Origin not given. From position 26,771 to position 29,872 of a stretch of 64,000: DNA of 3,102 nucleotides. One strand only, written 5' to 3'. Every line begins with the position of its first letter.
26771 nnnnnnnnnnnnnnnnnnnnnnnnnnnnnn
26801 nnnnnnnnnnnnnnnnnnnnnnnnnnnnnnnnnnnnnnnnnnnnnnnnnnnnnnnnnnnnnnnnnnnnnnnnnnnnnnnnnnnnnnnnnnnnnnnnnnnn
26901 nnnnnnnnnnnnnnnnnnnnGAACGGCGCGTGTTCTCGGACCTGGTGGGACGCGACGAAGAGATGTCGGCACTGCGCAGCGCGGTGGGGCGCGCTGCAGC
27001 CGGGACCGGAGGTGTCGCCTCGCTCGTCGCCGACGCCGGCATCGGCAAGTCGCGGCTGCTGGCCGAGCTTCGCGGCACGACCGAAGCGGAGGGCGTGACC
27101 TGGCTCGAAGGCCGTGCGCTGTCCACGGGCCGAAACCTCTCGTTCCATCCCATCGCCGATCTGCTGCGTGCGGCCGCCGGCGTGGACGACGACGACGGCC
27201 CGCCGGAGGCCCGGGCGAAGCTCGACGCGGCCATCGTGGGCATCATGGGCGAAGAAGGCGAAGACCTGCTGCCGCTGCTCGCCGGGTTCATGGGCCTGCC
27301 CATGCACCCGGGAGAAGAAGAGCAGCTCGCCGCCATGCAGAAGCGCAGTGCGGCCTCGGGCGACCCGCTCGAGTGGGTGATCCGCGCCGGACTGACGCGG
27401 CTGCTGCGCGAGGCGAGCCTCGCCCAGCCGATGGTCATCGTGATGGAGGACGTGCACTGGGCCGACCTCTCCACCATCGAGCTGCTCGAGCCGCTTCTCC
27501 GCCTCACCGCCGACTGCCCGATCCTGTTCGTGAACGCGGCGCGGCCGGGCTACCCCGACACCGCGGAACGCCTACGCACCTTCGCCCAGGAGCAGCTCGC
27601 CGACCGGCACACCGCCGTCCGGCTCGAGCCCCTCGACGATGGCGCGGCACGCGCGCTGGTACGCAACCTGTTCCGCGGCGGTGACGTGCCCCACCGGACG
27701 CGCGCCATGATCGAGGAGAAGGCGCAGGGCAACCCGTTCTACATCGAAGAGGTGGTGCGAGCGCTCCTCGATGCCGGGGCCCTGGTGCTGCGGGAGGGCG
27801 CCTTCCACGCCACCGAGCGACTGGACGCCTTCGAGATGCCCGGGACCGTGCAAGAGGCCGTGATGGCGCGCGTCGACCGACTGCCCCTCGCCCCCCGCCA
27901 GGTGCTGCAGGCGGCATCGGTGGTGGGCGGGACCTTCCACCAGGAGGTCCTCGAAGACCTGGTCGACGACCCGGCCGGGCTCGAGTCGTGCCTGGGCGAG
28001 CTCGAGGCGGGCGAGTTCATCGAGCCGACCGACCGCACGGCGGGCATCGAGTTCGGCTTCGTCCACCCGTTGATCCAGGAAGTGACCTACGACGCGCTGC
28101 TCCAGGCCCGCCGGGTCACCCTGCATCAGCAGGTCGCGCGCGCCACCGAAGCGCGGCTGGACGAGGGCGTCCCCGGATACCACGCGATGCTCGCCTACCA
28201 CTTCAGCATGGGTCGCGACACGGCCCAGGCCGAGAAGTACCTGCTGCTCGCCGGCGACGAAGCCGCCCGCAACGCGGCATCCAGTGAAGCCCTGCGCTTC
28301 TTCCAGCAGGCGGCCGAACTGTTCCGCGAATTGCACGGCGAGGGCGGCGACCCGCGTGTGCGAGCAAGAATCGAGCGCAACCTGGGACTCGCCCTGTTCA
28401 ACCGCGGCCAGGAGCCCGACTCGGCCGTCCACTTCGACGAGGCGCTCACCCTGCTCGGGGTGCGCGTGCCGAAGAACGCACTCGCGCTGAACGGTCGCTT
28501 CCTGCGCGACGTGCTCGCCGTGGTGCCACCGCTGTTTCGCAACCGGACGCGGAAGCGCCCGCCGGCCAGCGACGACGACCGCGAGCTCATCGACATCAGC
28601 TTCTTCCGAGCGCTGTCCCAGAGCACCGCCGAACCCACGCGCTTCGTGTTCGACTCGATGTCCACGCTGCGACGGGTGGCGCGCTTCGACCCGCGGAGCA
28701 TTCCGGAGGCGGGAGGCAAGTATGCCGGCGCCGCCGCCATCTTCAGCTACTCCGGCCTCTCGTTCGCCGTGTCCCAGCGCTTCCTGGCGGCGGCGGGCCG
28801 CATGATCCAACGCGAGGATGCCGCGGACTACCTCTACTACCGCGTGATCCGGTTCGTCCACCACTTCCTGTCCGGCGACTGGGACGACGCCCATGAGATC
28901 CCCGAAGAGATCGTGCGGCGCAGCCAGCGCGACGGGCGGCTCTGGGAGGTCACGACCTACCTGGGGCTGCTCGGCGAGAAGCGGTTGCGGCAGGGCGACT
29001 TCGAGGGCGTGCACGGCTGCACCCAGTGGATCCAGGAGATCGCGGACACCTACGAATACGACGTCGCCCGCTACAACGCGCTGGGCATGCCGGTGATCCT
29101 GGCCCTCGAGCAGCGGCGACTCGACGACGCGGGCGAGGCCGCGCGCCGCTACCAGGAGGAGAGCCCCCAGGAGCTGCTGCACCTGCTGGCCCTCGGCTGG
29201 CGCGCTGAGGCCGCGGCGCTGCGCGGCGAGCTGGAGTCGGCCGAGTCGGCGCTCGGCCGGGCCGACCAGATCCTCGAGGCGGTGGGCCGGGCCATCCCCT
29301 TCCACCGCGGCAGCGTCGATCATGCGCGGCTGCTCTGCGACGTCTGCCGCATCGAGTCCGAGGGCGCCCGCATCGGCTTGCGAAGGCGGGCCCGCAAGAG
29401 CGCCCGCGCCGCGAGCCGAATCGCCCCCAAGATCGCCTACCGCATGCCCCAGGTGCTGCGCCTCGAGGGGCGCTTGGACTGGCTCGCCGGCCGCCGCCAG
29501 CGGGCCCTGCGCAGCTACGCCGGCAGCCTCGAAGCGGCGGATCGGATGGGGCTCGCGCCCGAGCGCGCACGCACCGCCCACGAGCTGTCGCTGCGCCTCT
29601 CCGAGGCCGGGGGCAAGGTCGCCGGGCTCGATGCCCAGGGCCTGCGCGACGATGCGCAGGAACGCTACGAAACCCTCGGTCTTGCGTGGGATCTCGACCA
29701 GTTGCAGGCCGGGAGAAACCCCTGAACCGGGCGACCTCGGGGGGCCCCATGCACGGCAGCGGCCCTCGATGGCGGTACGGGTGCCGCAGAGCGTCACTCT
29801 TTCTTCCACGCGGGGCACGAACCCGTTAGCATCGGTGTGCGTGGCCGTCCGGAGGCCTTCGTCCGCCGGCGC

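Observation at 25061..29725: Tandemly duplicated cyclase/P-loop module in one 1554-aa STAND-like protein, with an asymmetric cyclase pair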

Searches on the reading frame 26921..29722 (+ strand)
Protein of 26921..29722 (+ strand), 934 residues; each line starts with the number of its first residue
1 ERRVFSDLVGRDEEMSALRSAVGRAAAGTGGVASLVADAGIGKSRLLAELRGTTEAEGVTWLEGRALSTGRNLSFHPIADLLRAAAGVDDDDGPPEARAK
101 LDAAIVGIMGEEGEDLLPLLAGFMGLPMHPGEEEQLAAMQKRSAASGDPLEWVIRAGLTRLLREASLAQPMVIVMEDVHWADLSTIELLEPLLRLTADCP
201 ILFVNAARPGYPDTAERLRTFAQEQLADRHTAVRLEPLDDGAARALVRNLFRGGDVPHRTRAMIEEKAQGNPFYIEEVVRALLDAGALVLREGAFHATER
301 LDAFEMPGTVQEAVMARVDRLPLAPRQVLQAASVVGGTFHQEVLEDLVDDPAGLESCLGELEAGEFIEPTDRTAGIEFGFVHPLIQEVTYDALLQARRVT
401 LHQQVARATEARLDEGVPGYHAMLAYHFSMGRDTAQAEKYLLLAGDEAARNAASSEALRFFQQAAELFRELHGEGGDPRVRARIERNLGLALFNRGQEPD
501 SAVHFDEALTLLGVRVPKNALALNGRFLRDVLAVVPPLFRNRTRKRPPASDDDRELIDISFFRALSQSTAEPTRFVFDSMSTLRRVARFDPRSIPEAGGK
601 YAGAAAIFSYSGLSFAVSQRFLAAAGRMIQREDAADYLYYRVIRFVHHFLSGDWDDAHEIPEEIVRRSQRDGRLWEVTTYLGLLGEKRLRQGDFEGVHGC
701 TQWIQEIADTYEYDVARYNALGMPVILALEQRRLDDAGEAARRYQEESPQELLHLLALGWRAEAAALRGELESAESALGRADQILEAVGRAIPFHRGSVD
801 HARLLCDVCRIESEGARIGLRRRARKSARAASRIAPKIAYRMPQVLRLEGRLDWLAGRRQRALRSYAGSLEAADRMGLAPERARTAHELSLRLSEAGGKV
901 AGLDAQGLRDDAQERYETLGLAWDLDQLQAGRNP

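Call 51: search_solved_structures(query=window:26921-29722:+, max_evalue=0.01)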
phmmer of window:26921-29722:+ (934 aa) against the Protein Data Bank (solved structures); distinct sequences matched with E-value up to 0.01: 0.

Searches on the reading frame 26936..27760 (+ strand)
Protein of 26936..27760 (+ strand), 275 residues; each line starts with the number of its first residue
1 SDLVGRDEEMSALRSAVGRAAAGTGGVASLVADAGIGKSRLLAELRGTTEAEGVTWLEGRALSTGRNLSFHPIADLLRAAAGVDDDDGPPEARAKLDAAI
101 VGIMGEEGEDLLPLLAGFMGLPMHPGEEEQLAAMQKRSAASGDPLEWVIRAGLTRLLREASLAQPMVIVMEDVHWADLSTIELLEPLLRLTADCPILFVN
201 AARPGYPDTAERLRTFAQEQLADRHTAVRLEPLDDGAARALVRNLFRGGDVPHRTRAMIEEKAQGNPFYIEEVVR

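Call 7: search_protein_families(library=pfam, proteins=[window:26936-27760:+], max_evalue=1)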
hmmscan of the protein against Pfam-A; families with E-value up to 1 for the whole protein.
window:26936-27760:+ (275 aa): 4 families
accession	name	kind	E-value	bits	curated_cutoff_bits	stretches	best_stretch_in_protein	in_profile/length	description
PF13191.12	AAA_16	-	4.2e-23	83.1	32.6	1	3-199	2-167/167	AAA ATPase domain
PF13401.12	AAA_22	-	0.00093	20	27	1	24-194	4-114/130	AAA domain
PF13604.12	AAA_30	-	0.033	14.4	27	1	15-55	8-48/191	AAA domain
PF10923.14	BrxC_BrxD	-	0.15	11.4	22.2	1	4-55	28-79/414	BREX system ATP-binding protein BrxC/D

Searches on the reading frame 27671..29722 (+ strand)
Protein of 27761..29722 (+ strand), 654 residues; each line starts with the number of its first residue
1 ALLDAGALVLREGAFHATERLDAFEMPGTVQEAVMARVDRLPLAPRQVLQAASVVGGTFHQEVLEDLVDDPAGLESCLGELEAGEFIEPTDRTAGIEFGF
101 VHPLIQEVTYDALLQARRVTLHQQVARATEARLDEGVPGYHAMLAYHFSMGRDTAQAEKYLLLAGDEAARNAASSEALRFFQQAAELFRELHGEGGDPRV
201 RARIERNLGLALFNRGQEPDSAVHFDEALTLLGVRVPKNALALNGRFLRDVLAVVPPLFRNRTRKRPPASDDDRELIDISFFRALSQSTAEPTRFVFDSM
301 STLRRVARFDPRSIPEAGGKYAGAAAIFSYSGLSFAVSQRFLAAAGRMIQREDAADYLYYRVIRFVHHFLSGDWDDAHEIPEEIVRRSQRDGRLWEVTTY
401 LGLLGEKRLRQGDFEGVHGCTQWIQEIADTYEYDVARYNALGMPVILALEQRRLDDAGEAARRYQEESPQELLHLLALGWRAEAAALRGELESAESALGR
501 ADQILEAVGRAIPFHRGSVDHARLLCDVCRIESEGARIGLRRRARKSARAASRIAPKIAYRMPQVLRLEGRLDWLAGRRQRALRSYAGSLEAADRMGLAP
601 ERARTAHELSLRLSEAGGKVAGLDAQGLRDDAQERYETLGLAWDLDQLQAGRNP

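Call 7: search_protein_families(library=pfam, proteins=[window:27761-29722:+], max_evalue=1)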
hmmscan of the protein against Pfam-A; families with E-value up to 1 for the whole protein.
window:27761-29722:+ (654 aa): 2 families
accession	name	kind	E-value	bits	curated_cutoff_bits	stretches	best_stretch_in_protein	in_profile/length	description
PF00515.34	TPR_1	-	0.01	16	27.8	0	205-231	4-30/34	Tetratricopeptide repeat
PF13424.12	TPR_12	-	0.016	15.9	30.1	1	176-231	21-74/77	Tetratricopeptide repeat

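Call 65: predict_structure(alignment_id=A2)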
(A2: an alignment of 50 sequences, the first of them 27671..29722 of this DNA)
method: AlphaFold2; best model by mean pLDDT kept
length: 684 residues; sequences in the alignment: 50
mean_pLDDT: 91.2   pTM: 0.84
mean pLDDT of the five models: 91.2, 91.1, 90.3, 89.9, 89.2
residues with pLDDT >= 90: 448; 70-90: 223; 50-70: 13; < 50: 0
segments of 3 or more residues with pLDDT < 50: none
pLDDT, mean of each block of 10 residues (from residue 1): 76 83 83 86 87 84 87 93 91 91 92 91 77 90 92 95 87 94 92 87 74 87 81 93 90 94 87 87 83 81 94 89 88 91 90 90 92 90 85 97 96 94 92 98 98 95 92 97 98 94 96 98 98 92 94 98 91 97 96 98 95 97 97 98 92 95 98 98 94
secondary structure, 60 per line:
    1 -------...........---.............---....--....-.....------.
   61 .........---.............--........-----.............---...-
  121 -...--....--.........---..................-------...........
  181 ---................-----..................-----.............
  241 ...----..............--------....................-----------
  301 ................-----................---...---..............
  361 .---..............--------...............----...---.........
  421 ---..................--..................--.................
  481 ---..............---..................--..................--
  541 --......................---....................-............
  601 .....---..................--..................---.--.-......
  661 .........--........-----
elements in order: H8-18 H22-34 E38-41 E44-47 H49-53 H60-69 H73-85 E88-90 H91-95 H101-113 E117-119 E127-130 H133-141 H145-162 H170-180 H184-199 H205-222 H228-243 H248-261 H270-289 H301-316 H322-337 H347-361 H365-378 H387-401 H412-420 H424-441 H444-461 H464-480 H484-497 H501-518 H521-538 H543-564 H568-587 H589-605 H609-626 H629-646 H655-669 H672-679
